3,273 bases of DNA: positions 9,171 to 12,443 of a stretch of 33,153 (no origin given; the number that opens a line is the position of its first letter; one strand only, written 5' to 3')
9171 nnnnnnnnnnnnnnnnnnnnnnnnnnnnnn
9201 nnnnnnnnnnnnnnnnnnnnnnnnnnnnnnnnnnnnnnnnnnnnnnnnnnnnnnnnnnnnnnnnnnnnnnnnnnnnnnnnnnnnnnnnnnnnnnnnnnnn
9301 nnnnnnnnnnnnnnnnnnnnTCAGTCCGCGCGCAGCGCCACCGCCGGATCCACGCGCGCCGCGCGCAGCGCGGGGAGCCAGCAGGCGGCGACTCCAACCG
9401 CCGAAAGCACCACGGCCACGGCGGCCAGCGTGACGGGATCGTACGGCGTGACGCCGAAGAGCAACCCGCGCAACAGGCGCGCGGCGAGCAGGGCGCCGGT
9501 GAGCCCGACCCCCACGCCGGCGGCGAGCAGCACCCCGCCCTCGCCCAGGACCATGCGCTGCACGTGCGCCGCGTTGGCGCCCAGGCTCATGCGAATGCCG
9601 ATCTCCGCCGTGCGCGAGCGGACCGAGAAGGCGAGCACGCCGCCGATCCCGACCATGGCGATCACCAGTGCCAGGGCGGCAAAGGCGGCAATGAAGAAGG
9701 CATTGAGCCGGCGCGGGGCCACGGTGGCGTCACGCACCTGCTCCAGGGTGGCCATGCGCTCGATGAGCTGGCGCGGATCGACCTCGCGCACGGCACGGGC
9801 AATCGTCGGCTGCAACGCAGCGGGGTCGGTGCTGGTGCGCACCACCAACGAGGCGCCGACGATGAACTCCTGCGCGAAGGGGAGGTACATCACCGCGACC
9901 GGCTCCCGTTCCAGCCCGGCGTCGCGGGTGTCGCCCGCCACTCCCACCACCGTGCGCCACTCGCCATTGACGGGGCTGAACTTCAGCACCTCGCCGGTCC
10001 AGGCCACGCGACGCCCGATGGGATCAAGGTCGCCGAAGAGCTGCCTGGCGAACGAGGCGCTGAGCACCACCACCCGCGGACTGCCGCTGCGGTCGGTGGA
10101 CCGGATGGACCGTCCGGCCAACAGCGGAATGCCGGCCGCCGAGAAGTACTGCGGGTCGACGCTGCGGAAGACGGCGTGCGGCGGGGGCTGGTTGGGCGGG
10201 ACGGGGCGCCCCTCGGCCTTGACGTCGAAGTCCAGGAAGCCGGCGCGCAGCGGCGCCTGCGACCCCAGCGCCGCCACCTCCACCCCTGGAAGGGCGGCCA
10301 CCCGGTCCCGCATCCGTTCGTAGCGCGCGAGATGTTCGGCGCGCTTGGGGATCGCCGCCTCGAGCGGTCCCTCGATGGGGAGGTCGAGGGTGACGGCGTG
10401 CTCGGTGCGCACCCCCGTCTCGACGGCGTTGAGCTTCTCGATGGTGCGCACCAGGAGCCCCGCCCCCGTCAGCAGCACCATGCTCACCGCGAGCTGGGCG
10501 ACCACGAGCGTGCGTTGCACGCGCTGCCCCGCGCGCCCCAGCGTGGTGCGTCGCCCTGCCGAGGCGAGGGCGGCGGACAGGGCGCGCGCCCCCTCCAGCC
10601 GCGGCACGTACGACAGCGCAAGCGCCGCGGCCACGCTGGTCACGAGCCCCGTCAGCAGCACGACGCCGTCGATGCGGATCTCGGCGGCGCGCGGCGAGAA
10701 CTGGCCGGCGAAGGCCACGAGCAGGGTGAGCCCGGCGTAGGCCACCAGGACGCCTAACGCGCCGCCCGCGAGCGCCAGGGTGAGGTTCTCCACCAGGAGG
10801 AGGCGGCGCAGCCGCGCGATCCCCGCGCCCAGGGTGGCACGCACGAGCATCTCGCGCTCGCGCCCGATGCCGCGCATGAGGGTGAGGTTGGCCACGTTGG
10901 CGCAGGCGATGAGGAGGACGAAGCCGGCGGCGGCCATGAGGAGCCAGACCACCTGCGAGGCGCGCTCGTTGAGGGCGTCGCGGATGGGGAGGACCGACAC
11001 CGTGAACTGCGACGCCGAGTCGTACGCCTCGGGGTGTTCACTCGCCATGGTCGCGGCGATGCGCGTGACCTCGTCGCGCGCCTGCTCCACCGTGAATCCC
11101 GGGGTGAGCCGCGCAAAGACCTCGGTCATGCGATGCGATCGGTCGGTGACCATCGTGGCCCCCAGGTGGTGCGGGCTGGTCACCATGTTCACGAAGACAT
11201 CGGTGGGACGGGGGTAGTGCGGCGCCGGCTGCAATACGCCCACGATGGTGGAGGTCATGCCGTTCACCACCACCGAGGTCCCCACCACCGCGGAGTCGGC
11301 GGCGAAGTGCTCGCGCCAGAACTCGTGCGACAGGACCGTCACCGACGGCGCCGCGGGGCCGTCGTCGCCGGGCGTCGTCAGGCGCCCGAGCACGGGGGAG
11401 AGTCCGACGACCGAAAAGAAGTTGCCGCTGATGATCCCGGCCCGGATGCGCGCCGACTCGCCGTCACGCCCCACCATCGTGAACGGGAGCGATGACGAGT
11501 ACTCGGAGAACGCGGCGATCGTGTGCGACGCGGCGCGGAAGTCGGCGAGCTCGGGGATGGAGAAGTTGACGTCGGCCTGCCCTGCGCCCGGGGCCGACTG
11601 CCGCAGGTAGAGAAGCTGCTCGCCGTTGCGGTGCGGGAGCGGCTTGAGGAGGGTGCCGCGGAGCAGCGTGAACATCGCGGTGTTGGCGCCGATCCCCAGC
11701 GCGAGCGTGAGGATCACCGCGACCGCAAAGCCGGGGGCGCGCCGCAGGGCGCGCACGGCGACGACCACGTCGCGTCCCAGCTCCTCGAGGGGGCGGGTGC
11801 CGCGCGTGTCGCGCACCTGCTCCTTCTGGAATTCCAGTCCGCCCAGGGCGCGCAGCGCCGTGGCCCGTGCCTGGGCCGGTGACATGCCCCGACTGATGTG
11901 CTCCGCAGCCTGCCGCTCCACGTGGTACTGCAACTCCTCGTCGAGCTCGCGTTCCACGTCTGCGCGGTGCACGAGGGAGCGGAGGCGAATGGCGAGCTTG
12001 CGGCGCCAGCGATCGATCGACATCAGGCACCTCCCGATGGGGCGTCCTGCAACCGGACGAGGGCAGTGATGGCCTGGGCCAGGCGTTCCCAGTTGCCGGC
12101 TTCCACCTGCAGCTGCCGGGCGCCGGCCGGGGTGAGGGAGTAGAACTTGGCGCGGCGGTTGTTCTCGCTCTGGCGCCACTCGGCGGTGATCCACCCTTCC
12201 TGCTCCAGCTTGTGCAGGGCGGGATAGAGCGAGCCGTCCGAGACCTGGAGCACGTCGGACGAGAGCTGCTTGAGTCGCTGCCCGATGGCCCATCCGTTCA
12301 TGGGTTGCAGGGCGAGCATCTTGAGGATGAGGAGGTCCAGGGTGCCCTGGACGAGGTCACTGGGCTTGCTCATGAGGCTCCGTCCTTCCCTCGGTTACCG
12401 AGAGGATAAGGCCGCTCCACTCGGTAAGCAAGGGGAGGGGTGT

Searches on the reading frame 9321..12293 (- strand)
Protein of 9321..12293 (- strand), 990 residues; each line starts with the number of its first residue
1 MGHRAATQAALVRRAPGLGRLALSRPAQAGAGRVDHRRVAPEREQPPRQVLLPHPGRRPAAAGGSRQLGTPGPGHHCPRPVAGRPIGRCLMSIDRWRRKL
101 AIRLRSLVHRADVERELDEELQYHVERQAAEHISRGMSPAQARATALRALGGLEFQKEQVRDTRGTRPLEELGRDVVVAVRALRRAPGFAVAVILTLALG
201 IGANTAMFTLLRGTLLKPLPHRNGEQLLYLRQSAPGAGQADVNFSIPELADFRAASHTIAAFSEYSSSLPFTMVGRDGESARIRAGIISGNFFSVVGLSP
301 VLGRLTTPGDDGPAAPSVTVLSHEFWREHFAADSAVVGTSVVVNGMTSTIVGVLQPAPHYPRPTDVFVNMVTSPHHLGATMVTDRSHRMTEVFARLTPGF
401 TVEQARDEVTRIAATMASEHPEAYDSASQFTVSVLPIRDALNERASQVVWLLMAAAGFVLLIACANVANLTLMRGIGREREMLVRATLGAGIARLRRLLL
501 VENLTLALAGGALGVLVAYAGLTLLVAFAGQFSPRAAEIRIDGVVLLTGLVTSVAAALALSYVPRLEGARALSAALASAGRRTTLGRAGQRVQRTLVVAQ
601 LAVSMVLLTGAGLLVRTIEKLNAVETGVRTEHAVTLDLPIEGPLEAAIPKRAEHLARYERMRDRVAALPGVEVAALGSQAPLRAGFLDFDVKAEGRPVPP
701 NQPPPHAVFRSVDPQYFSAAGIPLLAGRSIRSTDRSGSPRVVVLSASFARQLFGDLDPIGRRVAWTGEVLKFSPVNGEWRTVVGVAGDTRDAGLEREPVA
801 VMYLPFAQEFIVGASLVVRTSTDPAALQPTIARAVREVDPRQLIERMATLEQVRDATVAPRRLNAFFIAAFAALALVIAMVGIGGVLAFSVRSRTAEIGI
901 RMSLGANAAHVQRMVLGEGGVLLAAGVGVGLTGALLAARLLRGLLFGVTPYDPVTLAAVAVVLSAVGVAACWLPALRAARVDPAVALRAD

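Call 6: search_protein_families(library=pfam, proteins=[window:9321-12293:-])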
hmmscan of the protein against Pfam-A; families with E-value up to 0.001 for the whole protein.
window:9321-12293:- (990 aa): 2 families
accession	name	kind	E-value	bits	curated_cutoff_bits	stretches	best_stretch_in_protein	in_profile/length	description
PF12704.14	MacB_PCD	-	3.8e-34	119.2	27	2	193-411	4-206/207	MacB-like periplasmic core domain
PF02687.27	FtsX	-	5.4e-21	75.3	25.5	2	870-983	2-120/120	FtsX-like permease C-terminal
